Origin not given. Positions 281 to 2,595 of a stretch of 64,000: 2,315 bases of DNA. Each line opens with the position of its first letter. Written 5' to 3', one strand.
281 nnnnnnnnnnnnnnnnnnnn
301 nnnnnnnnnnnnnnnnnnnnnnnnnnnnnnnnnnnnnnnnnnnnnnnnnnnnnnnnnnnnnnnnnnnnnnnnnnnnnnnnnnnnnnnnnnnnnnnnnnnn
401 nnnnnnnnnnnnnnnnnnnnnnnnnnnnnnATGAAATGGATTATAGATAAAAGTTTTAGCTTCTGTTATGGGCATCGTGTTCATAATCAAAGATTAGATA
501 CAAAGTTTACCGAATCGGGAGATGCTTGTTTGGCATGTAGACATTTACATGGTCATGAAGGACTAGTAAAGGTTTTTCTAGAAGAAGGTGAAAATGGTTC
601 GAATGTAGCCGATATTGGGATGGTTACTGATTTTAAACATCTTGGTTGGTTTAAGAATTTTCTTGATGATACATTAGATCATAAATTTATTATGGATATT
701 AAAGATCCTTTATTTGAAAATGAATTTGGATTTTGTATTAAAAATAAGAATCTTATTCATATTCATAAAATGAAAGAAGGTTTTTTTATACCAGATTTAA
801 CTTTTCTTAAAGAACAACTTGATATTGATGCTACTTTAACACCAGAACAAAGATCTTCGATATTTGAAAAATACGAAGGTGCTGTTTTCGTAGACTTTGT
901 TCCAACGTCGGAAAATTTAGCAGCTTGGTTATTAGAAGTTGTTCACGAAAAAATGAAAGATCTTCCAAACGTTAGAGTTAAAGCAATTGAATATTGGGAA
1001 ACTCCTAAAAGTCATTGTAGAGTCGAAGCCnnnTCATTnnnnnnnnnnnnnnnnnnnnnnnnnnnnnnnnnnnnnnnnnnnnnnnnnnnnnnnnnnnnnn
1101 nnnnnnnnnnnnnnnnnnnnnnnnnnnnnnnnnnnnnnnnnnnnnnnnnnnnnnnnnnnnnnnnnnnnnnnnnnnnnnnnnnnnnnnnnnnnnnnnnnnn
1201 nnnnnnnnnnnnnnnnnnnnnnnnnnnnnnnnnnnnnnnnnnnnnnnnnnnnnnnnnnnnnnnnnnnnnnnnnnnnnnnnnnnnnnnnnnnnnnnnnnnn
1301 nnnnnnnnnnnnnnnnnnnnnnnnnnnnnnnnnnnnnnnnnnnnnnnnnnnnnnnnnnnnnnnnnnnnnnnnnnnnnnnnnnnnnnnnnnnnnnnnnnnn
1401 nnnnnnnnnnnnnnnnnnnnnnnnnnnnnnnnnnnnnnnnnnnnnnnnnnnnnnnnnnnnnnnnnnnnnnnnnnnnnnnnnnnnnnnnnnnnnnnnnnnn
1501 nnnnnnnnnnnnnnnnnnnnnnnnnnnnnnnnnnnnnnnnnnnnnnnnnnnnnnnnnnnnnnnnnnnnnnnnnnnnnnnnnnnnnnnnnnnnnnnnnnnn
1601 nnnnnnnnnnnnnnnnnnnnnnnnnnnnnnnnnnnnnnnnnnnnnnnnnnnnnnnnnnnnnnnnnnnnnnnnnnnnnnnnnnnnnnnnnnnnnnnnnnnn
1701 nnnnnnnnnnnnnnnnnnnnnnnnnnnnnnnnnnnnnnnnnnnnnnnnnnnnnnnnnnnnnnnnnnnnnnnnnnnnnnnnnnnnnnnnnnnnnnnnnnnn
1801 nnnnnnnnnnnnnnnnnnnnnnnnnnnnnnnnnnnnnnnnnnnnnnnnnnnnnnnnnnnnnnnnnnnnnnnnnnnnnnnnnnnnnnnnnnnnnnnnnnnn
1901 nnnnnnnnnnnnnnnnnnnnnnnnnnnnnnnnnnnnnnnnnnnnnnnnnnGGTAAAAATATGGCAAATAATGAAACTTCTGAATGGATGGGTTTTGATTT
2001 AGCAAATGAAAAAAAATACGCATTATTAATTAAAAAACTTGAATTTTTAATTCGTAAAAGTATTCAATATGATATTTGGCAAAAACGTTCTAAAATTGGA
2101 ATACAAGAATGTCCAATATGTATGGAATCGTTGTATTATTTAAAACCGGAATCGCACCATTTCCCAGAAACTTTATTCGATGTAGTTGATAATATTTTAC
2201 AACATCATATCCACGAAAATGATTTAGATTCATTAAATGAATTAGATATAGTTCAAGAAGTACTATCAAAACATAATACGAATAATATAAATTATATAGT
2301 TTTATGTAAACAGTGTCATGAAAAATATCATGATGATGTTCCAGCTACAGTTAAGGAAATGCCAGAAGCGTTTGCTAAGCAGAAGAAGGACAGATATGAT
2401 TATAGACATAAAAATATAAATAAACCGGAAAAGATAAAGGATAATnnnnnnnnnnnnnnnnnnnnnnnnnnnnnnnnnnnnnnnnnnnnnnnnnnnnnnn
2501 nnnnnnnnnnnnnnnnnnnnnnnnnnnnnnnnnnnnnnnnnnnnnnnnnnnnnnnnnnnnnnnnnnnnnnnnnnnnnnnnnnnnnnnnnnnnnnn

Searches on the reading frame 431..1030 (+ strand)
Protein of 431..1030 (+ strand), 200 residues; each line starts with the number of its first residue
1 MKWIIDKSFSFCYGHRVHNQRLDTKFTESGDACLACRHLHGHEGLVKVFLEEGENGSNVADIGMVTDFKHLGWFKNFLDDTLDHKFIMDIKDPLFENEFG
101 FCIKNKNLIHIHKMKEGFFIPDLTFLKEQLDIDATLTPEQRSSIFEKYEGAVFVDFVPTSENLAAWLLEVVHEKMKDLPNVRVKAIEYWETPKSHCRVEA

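Call 5: search_protein_families(library=pfam, proteins=[window:431-1030:+], max_evalue=0.01)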
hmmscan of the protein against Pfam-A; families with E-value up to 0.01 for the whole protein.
window:431-1030:+ (200 aa): 1 family
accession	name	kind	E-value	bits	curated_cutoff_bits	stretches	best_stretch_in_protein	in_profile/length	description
PF01242.24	PTPS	-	2.3e-24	86.1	22.4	1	5-199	2-119/121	6-pyruvoyl tetrahydropterin synthase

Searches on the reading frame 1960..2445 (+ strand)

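Call 5: search_protein_families(library=pfam, proteins=[window:1960-2445:+], max_evalue=0.01)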
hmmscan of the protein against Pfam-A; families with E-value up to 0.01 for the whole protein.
window:1960-2445:+ (162 aa): 1 family
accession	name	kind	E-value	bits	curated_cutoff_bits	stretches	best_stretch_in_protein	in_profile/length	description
PF23475.1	zf-Tbcl_FmdE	-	0.00053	19.8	23.2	0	42-56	1-15/35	FmdE treble clef zinc finger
